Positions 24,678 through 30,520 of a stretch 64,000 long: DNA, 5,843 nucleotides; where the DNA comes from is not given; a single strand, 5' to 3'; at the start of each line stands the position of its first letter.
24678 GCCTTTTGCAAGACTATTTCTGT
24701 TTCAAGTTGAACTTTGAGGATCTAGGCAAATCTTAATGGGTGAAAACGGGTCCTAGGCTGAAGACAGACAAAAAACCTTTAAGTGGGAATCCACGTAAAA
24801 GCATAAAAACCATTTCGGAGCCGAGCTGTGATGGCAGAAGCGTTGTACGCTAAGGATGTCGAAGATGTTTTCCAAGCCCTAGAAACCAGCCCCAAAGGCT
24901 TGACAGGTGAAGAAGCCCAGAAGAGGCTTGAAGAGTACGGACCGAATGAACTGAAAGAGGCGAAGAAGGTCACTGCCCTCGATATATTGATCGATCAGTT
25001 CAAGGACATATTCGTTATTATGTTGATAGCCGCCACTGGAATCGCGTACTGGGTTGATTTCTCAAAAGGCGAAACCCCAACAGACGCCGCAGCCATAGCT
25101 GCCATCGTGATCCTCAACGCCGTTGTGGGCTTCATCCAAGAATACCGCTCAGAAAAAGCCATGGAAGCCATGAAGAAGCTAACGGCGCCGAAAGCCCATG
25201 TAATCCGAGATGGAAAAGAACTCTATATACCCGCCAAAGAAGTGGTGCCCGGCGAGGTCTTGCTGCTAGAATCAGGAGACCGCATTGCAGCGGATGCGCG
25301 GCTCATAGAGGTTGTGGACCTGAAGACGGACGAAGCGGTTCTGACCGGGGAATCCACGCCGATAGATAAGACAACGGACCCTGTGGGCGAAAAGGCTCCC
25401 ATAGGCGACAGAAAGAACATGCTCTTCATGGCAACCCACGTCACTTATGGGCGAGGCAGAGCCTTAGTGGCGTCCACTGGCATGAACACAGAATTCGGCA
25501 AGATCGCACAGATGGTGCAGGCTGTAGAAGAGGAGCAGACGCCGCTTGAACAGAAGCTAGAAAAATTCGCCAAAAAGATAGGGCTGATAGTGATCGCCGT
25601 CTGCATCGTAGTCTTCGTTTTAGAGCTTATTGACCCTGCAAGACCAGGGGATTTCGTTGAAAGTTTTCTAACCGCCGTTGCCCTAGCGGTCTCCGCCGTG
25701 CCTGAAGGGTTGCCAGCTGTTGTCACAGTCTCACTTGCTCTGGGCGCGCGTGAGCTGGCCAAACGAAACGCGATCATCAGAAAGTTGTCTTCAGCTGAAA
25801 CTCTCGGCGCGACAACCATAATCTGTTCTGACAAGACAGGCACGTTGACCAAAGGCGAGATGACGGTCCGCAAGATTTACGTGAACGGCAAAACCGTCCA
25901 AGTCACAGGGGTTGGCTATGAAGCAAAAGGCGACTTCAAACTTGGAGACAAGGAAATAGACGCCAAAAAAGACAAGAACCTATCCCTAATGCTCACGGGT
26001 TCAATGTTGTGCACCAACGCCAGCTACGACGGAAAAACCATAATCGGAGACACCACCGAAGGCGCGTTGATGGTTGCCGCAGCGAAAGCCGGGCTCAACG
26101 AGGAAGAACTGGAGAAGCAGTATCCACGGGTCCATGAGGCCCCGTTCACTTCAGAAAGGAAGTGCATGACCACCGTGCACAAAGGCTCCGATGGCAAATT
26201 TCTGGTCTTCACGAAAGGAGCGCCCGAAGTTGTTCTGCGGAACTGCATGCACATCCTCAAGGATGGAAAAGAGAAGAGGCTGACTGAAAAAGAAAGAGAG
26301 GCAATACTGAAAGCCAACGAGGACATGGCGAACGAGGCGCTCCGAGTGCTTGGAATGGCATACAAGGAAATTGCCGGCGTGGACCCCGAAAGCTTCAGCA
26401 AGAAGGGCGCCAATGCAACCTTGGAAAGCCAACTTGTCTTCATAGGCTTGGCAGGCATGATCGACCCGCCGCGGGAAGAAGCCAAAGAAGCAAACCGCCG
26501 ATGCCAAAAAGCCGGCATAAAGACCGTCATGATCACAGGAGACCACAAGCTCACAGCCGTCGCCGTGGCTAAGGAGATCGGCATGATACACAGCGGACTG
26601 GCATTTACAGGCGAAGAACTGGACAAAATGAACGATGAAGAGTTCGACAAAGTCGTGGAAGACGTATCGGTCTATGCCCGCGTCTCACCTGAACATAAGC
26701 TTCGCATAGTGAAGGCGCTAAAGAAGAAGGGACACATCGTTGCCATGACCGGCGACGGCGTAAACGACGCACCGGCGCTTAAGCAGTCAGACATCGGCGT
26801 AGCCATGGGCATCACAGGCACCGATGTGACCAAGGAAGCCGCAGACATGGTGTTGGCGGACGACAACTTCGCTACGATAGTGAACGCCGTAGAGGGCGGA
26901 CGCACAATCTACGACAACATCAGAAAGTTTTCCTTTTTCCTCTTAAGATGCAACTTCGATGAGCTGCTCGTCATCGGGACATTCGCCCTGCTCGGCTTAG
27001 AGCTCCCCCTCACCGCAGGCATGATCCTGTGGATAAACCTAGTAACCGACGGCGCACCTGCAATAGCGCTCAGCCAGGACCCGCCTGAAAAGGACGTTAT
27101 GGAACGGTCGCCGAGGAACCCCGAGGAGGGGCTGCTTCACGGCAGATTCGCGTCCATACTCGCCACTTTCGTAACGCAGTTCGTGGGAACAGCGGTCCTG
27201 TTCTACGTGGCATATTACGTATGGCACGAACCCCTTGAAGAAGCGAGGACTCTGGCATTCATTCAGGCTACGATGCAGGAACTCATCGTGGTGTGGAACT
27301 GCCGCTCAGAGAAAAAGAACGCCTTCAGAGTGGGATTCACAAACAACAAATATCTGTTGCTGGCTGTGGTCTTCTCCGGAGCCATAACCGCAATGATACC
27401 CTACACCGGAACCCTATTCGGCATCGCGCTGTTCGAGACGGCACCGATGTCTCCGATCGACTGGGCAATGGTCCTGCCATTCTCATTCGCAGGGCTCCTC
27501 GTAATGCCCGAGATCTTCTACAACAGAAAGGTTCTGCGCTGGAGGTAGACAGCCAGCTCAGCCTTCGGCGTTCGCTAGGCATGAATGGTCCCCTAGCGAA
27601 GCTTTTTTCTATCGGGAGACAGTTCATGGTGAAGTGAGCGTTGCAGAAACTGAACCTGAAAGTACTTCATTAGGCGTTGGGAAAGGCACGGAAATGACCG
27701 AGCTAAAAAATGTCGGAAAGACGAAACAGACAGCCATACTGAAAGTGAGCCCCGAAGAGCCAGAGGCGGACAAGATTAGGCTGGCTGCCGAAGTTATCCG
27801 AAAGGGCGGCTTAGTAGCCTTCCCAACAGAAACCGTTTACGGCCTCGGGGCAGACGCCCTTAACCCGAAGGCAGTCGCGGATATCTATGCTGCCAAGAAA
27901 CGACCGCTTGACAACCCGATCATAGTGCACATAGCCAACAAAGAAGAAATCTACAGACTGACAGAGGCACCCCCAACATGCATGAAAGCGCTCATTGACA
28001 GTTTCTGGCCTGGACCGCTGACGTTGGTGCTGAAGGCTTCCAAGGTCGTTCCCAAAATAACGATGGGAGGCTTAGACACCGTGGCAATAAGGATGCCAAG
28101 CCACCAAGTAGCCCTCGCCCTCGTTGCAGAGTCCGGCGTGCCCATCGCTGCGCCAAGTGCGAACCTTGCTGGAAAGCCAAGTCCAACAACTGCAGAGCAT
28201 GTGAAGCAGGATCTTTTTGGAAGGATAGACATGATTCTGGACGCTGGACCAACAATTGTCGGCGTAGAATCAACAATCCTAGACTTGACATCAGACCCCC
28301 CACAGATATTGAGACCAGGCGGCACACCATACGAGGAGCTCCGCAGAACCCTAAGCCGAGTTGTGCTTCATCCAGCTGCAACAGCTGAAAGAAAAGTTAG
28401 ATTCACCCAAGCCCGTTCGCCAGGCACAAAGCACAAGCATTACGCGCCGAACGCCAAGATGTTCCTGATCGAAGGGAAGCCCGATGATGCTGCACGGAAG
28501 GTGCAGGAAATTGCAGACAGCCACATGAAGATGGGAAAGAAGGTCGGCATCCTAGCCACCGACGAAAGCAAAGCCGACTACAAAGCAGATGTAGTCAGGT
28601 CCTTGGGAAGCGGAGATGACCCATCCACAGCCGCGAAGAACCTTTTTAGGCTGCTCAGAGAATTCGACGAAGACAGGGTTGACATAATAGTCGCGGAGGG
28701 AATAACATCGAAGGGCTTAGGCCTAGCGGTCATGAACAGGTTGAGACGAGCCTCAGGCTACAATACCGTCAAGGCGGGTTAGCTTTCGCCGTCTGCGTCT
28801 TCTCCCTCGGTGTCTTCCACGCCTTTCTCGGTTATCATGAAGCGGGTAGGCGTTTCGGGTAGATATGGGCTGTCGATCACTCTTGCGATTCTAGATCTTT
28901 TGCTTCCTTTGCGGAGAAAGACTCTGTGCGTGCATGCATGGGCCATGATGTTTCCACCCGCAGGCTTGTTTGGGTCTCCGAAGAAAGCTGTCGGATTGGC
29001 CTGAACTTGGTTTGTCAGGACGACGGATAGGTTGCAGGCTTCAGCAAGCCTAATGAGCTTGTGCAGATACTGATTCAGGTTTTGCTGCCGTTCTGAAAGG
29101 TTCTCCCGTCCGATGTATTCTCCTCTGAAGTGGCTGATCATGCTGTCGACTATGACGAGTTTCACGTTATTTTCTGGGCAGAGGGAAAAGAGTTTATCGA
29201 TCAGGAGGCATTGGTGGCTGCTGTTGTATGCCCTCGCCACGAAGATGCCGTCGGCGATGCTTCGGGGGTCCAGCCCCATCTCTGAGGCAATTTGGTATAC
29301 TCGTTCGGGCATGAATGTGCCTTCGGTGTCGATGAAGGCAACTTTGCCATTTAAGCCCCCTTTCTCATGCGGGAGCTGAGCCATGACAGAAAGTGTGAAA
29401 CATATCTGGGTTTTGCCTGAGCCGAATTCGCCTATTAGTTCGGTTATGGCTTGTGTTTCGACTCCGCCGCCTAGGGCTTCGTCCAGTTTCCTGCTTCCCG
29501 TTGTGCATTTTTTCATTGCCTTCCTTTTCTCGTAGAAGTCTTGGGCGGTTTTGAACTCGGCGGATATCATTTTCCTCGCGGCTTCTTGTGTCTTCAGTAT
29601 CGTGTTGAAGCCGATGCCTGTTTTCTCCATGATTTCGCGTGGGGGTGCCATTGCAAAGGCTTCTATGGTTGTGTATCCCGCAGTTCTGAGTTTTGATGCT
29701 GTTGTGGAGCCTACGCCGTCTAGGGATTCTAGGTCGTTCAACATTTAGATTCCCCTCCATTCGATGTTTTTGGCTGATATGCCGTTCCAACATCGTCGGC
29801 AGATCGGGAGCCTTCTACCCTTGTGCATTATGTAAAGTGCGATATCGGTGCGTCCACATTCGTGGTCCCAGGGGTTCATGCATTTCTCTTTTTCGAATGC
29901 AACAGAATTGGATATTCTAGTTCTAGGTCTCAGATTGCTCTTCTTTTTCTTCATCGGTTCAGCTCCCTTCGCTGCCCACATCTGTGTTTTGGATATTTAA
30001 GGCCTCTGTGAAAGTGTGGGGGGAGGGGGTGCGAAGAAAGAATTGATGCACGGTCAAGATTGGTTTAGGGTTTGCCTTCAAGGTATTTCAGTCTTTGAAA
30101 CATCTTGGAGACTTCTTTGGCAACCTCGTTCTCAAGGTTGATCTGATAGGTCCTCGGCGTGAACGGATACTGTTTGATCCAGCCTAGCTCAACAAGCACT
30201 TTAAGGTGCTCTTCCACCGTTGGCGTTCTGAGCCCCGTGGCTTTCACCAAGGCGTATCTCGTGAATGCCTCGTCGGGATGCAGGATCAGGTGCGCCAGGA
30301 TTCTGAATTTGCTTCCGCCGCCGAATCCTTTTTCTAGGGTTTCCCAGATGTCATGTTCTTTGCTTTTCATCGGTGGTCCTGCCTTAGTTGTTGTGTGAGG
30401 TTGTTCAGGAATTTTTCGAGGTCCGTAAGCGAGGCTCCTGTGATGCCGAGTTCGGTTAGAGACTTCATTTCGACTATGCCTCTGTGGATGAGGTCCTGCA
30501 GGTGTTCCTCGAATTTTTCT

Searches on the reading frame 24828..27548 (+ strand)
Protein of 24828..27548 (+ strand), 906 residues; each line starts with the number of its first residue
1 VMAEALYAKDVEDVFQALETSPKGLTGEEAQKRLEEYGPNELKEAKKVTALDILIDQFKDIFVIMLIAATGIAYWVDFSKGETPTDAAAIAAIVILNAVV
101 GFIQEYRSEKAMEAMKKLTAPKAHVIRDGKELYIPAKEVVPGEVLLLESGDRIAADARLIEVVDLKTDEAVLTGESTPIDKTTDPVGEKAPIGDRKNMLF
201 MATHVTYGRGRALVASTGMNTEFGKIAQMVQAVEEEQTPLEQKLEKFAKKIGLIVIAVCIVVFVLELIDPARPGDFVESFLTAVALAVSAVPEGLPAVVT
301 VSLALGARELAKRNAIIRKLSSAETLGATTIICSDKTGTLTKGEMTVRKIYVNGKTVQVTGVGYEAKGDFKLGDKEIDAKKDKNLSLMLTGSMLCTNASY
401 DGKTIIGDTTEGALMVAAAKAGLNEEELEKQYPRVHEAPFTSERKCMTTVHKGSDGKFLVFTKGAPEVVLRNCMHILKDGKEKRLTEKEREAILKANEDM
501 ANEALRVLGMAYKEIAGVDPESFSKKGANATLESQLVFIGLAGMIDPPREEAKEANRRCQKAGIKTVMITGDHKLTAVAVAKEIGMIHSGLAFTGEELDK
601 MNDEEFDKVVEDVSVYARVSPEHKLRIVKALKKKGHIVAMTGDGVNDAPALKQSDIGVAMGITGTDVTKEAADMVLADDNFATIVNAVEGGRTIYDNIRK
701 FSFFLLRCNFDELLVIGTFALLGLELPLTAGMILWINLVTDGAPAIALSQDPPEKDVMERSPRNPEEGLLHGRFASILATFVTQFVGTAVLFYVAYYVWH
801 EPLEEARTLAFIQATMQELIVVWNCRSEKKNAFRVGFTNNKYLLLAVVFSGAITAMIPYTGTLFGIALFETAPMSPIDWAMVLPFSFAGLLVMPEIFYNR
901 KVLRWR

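Call 85: search_protein_families(library=pfam, proteins=[window:24828-27548:+], max_evalue=0.0001)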
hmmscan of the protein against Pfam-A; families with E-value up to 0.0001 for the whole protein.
window:24828-27548:+ (906 aa): 7 families
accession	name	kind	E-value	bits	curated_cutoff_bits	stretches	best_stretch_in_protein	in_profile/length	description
PF00122.25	E1-E2_ATPase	-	1.2e-50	172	28.1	1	117-313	1-181/181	E1-E2 ATPase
PF00689.26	Cation_ATPase_C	-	1.6e-41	142.4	27.3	1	725-893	1-169/175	Cation transporting ATPase, C-terminus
PF13246.12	Cation_ATPase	-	6.9e-25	87.3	21.7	1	397-476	11-91/91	Cation transport ATPase (P-type)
PF00690.31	Cation_ATPase_N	-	4e-21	74.9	20.4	1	7-72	2-68/69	Cation transporter/ATPase, N-terminus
PF00702.32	Hydrolase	-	9.9e-20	72.2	26.4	1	331-654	3-190/191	haloacid dehalogenase-like hydrolase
PF08282.18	Hydrolase_3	-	2.4e-05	24.7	20.9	0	628-686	196-253/255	haloacid dehalogenase-like hydrolase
PF12710.13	HAD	-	3.1e-05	24.9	27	0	545-652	86-189/189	haloacid dehalogenase-like hydrolase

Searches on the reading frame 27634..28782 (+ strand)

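Call 85: search_protein_families(library=pfam, proteins=[window:27634-28782:+], max_evalue=0.0001)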
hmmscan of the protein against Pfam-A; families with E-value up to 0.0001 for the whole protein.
window:27634-28782:+ (382 aa): 2 families
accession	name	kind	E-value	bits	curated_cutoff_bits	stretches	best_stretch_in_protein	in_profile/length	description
PF01300.24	Sua5_yciO_yrdC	-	3e-62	209.7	25.1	1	53-229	1-178/178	Telomere recombination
PF03481.19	Sua5_C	-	2.1e-35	122.7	22.9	1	234-375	4-136/136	Threonylcarbamoyl-AMP synthase, C-terminal domain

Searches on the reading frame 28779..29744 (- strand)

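Call 85: search_protein_families(library=pfam, proteins=[window:28779-29744:-], max_evalue=0.0001)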
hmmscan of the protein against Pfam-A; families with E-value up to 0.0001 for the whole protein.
window:28779-29744:- (321 aa): 4 families
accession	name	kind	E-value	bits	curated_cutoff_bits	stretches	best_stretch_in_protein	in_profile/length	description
PF08423.17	Rad51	-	5.8e-88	294.7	22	1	73-311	1-243/244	Rad51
PF00154.27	RecA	-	1.8e-13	51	27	1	73-281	26-222/262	recA bacterial DNA recombination protein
PF14520.12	HHH_5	-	3.7e-07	31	27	1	3-48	2-47/57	Helix-hairpin-helix domain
PF06745.19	ATPase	-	4.7e-06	26.6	26.6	1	81-291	2-201/231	KaiC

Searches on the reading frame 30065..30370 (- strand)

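Call 4: search_protein_families(library=pfam, proteins=[window:30065-30370:-], max_evalue=1)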
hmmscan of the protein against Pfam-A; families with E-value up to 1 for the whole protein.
window:30065-30370:- (101 aa): 11 families
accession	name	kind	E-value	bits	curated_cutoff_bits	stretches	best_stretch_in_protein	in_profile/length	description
PF12802.13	MarR_2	-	4.4e-06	27.2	27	1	20-67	6-52/61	MarR family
PF12840.13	HTH_20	-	0.00029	21.2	27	1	22-63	7-46/51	Helix-turn-helix domain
PF09339.16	HTH_IclR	-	0.00045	20.4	22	1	23-67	7-50/52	IclR helix-turn-helix domain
PF01022.26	HTH_5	-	0.0022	18.3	22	1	41-65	21-45/47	Bacterial regulatory protein, arsR family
PF13730.12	HTH_36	-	0.0038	17.4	25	1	21-65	7-55/55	Helix-turn-helix domain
PF01978.25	TrmB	-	0.012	15.9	25.6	1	34-76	21-63/68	Sugar-specific transcriptional regulator TrmB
PF13412.12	HTH_24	-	0.02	14.9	21.9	1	41-66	23-48/48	Winged helix-turn-helix DNA-binding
PF01726.22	LexA_DNA_bind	-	0.046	13.9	23.7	1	41-74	31-65/65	LexA DNA binding domain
PF24033.1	DUF7342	-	0.061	13.7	31.6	1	45-91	27-74/150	Family of unknown function (DUF7342)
PF25213.1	HVO_A0261_N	-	0.093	13.1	35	1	33-68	22-57/86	HVO_A0261 N-terminal domain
PF00486.34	Trans_reg_C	-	0.13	12.7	26.2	1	20-46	9-35/77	Transcriptional regulatory protein, C terminal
